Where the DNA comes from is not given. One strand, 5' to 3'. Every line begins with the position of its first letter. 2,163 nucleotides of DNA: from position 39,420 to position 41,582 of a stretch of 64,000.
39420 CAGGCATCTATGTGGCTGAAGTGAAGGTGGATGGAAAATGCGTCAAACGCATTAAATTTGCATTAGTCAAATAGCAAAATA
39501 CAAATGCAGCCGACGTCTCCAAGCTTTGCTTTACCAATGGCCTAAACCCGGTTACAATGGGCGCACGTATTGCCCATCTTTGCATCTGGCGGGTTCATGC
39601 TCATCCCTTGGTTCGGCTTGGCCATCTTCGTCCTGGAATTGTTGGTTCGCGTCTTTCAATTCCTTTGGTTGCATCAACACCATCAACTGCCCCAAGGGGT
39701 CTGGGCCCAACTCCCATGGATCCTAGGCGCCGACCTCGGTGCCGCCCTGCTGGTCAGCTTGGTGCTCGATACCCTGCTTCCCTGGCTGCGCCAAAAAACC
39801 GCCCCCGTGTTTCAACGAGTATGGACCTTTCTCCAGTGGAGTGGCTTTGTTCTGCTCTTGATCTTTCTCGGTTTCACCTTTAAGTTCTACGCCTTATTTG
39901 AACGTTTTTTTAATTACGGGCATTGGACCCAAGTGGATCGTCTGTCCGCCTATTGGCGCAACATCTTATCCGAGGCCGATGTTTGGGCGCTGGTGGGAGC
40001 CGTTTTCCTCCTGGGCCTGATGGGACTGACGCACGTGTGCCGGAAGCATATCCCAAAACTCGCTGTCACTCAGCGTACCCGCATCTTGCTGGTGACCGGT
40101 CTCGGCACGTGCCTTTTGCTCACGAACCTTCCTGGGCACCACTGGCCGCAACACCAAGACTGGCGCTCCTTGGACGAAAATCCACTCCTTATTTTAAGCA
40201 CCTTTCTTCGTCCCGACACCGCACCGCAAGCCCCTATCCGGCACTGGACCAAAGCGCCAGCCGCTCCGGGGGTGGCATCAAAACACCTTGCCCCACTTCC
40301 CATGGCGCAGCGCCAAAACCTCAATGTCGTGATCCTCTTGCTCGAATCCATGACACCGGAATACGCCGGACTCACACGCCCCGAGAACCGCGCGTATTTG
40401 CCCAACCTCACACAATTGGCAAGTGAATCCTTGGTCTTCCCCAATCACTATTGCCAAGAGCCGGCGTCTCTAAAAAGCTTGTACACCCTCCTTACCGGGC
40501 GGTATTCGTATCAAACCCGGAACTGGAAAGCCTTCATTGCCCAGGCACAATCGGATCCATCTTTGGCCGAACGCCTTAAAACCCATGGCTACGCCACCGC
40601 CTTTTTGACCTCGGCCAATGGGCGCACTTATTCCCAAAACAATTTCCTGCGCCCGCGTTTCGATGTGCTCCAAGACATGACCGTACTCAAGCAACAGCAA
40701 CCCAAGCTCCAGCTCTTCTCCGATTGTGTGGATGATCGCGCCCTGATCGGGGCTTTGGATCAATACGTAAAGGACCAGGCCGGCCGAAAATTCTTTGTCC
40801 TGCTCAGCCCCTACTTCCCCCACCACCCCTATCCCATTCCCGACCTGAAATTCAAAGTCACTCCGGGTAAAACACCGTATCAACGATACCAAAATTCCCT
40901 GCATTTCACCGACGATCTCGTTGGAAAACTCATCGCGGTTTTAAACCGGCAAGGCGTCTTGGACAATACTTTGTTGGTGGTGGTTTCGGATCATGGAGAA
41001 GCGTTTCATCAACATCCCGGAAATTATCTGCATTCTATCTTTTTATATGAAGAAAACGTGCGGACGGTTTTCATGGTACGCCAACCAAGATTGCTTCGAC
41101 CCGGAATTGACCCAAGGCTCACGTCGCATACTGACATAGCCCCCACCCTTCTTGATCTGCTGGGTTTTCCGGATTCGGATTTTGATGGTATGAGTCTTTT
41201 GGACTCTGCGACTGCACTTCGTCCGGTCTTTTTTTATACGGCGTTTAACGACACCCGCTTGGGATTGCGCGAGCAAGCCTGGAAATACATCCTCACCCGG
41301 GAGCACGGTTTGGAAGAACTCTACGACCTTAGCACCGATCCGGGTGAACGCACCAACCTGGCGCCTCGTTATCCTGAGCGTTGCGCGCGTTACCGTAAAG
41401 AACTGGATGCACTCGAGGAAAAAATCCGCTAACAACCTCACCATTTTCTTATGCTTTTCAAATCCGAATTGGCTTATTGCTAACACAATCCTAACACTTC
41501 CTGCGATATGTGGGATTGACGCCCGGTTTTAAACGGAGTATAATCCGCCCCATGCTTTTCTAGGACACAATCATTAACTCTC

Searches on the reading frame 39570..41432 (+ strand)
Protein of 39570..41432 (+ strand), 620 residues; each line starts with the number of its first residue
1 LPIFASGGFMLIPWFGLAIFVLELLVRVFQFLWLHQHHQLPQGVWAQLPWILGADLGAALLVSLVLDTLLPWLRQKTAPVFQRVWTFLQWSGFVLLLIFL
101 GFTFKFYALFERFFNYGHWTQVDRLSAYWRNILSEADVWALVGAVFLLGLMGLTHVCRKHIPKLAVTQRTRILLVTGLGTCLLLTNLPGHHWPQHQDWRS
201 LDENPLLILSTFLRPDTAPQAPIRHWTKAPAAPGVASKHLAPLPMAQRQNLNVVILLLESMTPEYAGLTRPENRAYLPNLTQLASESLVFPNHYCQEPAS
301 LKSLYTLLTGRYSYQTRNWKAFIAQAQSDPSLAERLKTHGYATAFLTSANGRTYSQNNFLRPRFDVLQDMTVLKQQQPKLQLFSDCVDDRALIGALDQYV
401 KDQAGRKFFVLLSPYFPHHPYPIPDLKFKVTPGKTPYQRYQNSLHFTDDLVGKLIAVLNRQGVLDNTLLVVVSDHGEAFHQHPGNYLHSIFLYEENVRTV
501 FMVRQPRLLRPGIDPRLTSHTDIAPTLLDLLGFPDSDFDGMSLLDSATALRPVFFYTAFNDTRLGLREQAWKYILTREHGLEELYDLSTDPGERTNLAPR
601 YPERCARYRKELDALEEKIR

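Call 61: search_protein_families(library=pfam, proteins=[window:39570-41432:+], max_evalue=0.00001)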
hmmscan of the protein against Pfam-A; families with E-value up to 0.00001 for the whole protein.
window:39570-41432:+ (620 aa): 4 families
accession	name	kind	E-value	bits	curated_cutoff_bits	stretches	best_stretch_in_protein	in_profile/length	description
PF00884.28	Sulfatase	-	4.2e-44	151.5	25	1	252-532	2-300/301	Sulfatase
PF01663.27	Phosphodiest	-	2.8e-09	37.5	23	0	440-478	184-222/342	Type I phosphodiesterase / nucleotide pyrophosphatase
PF16347.10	SGSH_C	-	3.1e-08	34.4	29.3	1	490-612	9-148/154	N-sulphoglucosamine sulphohydrolase, C-terminal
PF02995.22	DUF229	-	8.4e-06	25.2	25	0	414-483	286-349/496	Protein of unknown function (DUF229)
